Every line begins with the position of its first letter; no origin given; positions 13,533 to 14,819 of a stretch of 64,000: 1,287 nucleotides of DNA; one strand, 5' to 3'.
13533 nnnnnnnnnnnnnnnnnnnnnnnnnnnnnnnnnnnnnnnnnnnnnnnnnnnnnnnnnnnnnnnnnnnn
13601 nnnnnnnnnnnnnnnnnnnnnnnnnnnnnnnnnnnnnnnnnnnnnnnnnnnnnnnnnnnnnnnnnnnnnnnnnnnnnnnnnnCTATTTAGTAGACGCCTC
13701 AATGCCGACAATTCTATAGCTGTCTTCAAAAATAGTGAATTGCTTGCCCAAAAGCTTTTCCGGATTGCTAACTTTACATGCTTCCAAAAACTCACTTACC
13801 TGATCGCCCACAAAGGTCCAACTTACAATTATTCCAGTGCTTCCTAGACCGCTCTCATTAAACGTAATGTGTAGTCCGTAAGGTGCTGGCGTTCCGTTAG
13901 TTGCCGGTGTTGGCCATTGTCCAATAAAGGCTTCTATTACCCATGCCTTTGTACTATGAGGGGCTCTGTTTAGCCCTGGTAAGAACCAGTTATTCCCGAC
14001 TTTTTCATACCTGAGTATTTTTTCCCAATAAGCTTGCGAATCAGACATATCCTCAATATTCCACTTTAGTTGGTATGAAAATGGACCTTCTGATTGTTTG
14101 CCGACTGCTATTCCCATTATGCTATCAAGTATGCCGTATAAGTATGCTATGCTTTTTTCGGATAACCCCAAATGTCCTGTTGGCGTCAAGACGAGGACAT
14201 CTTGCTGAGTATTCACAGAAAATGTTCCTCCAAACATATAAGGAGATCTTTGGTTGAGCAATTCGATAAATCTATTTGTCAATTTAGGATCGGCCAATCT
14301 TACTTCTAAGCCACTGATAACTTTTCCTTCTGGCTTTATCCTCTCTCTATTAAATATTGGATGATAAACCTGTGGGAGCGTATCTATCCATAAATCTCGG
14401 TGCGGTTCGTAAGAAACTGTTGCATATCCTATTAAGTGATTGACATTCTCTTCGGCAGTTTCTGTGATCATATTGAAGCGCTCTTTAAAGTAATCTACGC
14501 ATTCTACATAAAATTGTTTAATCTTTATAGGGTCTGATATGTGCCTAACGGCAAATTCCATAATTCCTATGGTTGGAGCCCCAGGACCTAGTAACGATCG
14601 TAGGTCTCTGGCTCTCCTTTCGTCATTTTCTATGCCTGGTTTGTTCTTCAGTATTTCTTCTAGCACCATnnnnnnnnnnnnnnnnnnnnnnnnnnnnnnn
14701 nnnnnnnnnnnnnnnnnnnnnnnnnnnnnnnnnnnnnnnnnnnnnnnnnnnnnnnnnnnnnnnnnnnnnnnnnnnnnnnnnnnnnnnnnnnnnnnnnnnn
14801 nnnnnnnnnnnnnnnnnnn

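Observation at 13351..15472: Small island bounded by tRNA-Cys and tRNA-Ala with a 31-bp duplication of the tRNA-Cys 3' end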

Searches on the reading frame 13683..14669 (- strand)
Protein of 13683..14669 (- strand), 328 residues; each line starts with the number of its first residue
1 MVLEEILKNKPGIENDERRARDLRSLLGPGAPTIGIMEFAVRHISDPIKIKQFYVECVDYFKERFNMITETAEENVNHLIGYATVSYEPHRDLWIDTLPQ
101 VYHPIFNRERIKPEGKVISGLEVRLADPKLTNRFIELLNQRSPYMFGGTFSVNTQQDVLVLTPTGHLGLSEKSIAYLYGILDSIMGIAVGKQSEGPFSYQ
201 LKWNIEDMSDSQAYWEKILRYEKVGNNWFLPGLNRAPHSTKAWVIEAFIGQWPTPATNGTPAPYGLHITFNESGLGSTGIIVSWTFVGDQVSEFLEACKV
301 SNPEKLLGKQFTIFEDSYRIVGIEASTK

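Call 8: search_protein_families(library=pfam, proteins=[window:13683-14669:-], max_evalue=0.1)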
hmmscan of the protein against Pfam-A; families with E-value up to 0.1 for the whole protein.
window:13683-14669:- (328 aa): 1 family
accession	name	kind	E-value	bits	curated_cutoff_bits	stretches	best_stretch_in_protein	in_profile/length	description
PF25605.1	Phage_80a_gp11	-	0.078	13.7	27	0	57-89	24-56/76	Phage 80a gp11 protein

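Call 9: search_protein_families(library=phrogs, proteins=[window:13683-14669:-], max_evalue=0.1)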
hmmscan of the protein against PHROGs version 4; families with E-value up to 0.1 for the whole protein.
window:13683-14669:- (328 aa): 1 family
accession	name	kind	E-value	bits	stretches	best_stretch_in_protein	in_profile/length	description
phrog_2222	-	unknown function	0.043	15.1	1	58-89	25-56/76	-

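Call 10: find_homologous_proteins(query=window:13683-14669:-)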
Query window:13683-14669:- (328 aa): 2 proteins with E <= 0.001 among 883 candidates.
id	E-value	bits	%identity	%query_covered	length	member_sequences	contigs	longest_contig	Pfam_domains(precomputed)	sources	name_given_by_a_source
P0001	7.8e-223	757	100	100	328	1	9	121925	-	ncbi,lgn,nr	ncbi:hypothetical protein HYY73_03135 [Candidatus Woesearchaeota archaeon]|nr:hypothetical protein [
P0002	3.6e-100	353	50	99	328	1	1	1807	-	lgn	-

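Call 15: find_encoding_contigs(protein=P0001, flank=6000, max_places=10)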
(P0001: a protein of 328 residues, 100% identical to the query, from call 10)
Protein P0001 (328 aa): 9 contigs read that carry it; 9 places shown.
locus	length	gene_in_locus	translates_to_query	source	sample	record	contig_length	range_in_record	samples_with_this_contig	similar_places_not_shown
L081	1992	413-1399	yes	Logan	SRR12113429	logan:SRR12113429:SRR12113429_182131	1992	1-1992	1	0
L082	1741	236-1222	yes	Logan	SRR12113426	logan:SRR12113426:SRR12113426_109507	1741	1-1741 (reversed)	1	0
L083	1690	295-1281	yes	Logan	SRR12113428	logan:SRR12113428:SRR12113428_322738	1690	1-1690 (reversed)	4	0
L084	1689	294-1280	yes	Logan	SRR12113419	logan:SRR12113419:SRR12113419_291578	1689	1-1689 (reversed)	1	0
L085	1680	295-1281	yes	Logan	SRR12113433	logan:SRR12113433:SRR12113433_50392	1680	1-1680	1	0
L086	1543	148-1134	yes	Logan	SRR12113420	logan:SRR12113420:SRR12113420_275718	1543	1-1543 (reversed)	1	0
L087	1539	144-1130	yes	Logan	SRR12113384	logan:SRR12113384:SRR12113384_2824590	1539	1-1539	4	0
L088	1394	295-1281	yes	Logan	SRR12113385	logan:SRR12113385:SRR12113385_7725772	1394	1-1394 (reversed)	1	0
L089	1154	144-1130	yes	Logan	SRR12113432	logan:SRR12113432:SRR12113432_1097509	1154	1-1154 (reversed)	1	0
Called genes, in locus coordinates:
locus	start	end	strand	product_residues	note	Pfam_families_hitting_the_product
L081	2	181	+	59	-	?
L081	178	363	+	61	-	-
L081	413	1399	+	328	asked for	-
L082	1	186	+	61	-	?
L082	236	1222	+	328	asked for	-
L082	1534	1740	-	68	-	?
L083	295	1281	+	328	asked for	-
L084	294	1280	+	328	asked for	-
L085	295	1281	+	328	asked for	-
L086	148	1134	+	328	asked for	-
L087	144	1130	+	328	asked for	-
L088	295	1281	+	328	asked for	-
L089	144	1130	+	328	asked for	-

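Call 16: find_encoding_contigs(protein=P0002, flank=6000)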
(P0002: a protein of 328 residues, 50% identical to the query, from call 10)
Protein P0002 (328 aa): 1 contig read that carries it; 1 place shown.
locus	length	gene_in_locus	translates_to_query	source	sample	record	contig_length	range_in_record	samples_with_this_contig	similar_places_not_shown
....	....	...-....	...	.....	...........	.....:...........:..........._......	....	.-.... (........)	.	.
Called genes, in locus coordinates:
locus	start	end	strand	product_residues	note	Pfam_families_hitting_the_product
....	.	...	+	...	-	?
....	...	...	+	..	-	-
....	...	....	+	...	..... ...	-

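Call 24: find_related_loci(query=A1, collection=viral_contigs, flank=10000)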
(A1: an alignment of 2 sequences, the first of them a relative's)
Query A1 (328 aa) in viral_contigs; peptide patterns used: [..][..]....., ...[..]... (x = any residue, [..] = any of these).
272 stretches matched a pattern, but none encodes a relative of the query by tblastn (E <= 1e-3).

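Call 26: search_protein_representatives(alignment_id=A1)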
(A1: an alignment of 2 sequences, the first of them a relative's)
Query: 2 sequences, 329 profile positions. Proteins with E-value up to 0.001 (for the whole library): 41; up to 1e-10: 8; up to 1e-30: 6. The best 41 are listed.
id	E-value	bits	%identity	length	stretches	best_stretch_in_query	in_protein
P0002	1.5e-198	674.9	-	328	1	1-329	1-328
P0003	5.3e-86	305.0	-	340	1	2-326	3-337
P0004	6.3e-62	225.8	-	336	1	3-324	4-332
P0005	7.4e-56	205.9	-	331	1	1-326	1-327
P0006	8.5e-39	149.8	-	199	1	163-326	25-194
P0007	6.4e-33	130.5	-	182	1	182-308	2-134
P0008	2.4e-11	59.6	-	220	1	2-156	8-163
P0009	8.2e-11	57.8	-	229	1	37-141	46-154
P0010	3.3e-09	52.6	-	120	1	23-109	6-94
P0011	3.6e-08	49.1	-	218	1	38-138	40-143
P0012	1.1e-07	47.6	-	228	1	28-129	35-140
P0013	1.4e-07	47.2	-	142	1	36-112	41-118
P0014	1.7e-07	46.9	-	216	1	1-136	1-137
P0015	1.8e-07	46.9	-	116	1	35-109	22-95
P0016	2.6e-07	46.3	-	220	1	40-116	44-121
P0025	4.8e-06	42.2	-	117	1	238-324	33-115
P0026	7.1e-06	41.6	-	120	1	216-324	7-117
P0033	2.6e-05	39.8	-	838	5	118-190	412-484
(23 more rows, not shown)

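Call 27: search_protein_families(library=pfam, proteins=[P0003, P0004, P0005, P0008, P0009, P0011, P0014, P0025, P0026, P0033], max_evalue=0.01)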
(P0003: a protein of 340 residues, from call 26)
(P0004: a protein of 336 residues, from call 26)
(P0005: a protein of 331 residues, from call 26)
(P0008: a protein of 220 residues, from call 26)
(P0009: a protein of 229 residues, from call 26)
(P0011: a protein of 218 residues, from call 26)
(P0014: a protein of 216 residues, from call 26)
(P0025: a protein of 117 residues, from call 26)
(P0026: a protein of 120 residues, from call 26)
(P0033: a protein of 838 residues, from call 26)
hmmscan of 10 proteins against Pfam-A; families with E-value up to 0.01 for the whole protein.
P0003 (340 aa): 0 families

P0004 (336 aa): 0 families

P0005 (331 aa): 0 families

P0008 (220 aa): 0 families

P0009 (229 aa): 0 families

P0011 (218 aa): 0 families

P0014 (216 aa): 0 families

P0025 (117 aa): 0 families

P0026 (120 aa): 0 families

P0033 (838 aa): 6 families
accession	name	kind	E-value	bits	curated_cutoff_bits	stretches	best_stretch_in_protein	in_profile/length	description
PF13205.12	Big_5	-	6.7e-98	322.9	23.6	5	394-492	4-105/105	Bacterial Ig-like domain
PF04234.18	CopC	-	2.5e-18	67.3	23.3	2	396-489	3-91/92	CopC domain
PF14524.12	Wzt_C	-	2.6e-07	31.2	30.4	0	416-458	39-75/143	Wzt C-terminal domain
PF11452.13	DUF3000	-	1.1e-06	28.7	25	0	68-118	86-132/175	Protein of unknown function (DUF3000)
PF18357.7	DtxR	-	1e-05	26.1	25.9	0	112-152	21-61/79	Diphteria toxin repressor SH3 domain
PF14173.11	ComGG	-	0.0028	18.5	25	0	17-45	62-90/95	ComG operon protein 7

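Call 29: predict_structure(alignment_id=A1)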
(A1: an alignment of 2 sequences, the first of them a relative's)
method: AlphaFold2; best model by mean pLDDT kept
length: 328 residues; sequences in the alignment: 2
mean_pLDDT: 53.1   pTM: 0.51
mean pLDDT of the five models: 53.1, 49.7, 47.3, 41.9, 36.5
residues with pLDDT >= 90: 0; 70-90: 60; 50-70: 112; < 50: 156
segments of 3 or more residues with pLDDT < 50: 10-32, 113-116, 141-154, 163-169, 192-194, 207-229, 231-233, 236-291, 307-328
pLDDT, mean of each block of 10 residues (from residue 1): 55 38 37 63 81 82 74 79 71 84 64 50 66 62 39 54 44 63 67 54 53 37 36 46 35 28 31 29 41 53 52 42 42
secondary structure, 60 per line:
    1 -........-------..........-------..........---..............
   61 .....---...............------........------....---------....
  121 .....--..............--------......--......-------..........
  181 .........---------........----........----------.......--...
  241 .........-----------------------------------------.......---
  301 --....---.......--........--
elements in order: H2-9 H17-26 H34-43 H47-65 H69-83 H90-97 H104-107 E117-125 H128-141 E150-155 E158-163 H171-189 E199-206 H211-218 H229-235 H238-249 H291-297 H303-306 E310-316 E319-326

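Call 31: find_homologous_proteins(query=A2, max_evalue=0.001)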
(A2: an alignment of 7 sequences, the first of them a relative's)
Query A2 (7 sequences) (328 aa, profile of the alignment): 3 proteins with E <= 0.001 among 4166 candidates.
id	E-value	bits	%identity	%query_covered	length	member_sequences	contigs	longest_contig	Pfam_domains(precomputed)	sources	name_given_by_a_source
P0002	2.6e-147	508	50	99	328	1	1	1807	-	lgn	-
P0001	4.4e-144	498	100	100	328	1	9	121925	-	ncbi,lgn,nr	ncbi:hypothetical protein HYY73_03135 [Candidatus Woesearchaeota archaeon]|nr:hypothetical protein [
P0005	3.0e-136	472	33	99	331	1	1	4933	-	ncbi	-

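Call 32: find_encoding_contigs(protein=P0005, flank=6000)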
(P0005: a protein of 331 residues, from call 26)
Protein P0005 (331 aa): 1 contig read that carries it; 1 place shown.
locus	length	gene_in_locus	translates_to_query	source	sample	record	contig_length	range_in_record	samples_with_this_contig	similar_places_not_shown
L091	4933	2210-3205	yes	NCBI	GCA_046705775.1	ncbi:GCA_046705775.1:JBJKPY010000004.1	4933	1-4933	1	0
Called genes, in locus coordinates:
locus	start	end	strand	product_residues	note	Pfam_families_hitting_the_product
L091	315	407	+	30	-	-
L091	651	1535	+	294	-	PF02661:Fic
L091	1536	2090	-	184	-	-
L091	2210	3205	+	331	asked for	-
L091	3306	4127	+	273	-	PF00303:Thymidylat_synt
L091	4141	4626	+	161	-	PF00186:DHFR_1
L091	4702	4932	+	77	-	?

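Call 33: find_related_loci(query=A2, collection=metagenome_contigs, flank=6000)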
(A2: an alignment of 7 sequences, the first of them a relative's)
Query A2 (328 aa) in metagenome_contigs; peptide patterns used: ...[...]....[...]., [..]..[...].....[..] (x = any residue, [..] = any of these).
186 stretches matched a pattern, but none encodes a relative of the query by tblastn (E <= 1e-3).
